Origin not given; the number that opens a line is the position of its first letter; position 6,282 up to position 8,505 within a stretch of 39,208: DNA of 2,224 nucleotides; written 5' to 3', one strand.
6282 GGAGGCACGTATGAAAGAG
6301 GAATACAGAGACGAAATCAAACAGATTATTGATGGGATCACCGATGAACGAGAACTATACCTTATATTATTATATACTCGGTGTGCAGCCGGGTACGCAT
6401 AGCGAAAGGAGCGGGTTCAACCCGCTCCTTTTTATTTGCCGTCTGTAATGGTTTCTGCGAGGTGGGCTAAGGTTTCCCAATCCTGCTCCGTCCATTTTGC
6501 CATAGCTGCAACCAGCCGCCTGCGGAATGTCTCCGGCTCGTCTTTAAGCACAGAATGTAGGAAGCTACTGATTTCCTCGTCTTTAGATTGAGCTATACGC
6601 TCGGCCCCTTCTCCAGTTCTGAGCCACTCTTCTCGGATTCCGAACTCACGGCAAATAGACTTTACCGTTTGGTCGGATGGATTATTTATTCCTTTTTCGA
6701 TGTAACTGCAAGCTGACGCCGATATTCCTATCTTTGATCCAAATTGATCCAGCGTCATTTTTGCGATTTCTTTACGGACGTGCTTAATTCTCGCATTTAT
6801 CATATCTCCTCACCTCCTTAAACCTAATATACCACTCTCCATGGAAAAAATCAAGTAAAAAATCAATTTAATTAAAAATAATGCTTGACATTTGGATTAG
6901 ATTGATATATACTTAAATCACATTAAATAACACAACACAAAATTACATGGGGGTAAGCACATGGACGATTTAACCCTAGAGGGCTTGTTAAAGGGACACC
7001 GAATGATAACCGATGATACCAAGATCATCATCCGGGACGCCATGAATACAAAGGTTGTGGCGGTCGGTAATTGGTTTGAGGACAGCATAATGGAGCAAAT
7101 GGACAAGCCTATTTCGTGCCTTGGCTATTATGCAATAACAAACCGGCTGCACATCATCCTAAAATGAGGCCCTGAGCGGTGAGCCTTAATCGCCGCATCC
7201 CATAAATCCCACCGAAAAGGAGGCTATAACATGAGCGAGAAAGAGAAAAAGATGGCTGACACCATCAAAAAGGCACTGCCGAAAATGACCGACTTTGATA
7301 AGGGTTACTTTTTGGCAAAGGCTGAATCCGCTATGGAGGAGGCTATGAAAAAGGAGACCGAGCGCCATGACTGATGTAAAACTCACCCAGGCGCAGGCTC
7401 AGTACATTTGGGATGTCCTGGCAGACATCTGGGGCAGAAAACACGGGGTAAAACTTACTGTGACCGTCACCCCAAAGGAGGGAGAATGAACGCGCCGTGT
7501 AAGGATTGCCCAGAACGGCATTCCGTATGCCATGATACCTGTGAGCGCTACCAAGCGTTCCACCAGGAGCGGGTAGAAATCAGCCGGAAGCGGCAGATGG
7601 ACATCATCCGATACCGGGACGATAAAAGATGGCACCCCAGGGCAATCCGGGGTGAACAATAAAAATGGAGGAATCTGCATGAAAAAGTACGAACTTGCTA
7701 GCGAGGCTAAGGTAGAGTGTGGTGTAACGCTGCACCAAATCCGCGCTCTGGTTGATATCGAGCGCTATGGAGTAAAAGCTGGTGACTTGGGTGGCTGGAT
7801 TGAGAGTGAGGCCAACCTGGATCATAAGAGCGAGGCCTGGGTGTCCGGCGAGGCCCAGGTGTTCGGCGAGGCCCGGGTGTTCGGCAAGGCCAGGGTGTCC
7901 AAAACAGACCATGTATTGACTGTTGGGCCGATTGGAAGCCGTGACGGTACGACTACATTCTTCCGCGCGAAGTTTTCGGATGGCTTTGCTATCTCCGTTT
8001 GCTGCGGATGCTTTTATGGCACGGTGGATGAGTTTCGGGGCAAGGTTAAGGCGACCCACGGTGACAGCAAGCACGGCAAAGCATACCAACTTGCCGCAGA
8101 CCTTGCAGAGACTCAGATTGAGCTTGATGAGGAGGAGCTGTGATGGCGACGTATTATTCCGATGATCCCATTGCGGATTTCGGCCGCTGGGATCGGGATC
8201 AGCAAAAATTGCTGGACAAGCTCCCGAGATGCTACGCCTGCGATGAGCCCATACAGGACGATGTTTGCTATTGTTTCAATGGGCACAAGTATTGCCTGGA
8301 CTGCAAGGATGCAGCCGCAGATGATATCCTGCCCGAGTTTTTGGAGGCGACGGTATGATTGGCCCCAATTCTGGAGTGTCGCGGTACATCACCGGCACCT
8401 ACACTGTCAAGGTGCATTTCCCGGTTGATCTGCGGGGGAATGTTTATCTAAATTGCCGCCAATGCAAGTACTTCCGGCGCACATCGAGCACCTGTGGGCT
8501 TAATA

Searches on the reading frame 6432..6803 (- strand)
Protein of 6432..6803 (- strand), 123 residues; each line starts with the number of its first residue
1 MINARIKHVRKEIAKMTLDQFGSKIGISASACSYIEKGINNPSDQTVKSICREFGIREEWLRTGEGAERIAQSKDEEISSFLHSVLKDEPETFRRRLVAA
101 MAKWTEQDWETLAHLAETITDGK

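Call 18: search_protein_families(library=pfam, proteins=[window:6432-6803:-], max_evalue=0.01)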
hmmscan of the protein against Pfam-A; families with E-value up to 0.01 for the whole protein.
window:6432-6803:- (123 aa): 4 families
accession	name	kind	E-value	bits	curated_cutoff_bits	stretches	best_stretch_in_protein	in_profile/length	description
PF01381.28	HTH_3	-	2e-10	41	23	1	6-61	1-55/55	Helix-turn-helix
PF12844.13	HTH_19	-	7.1e-08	32.7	30.2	1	4-66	2-63/64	Helix-turn-helix domain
PF13560.12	HTH_31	-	7.8e-05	23.3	27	1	11-55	10-55/64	Helix-turn-helix domain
PF13646.12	HEAT_2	-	0.0026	18.5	27.7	0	70-121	24-73/88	HEAT repeats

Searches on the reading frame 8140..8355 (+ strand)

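Call 89: search_protein_families(library=pfam, proteins=[window:8140-8355:+], max_evalue=0.01)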
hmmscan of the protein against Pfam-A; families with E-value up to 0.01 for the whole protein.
window:8140-8355:+ (72 aa): 1 family
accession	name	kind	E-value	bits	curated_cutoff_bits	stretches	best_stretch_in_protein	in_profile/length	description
PF21362.3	Sina_RING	-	0.004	17.7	29.3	1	31-57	1-27/35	E3 ubiquitin-protein ligase sina/sinah, RING finger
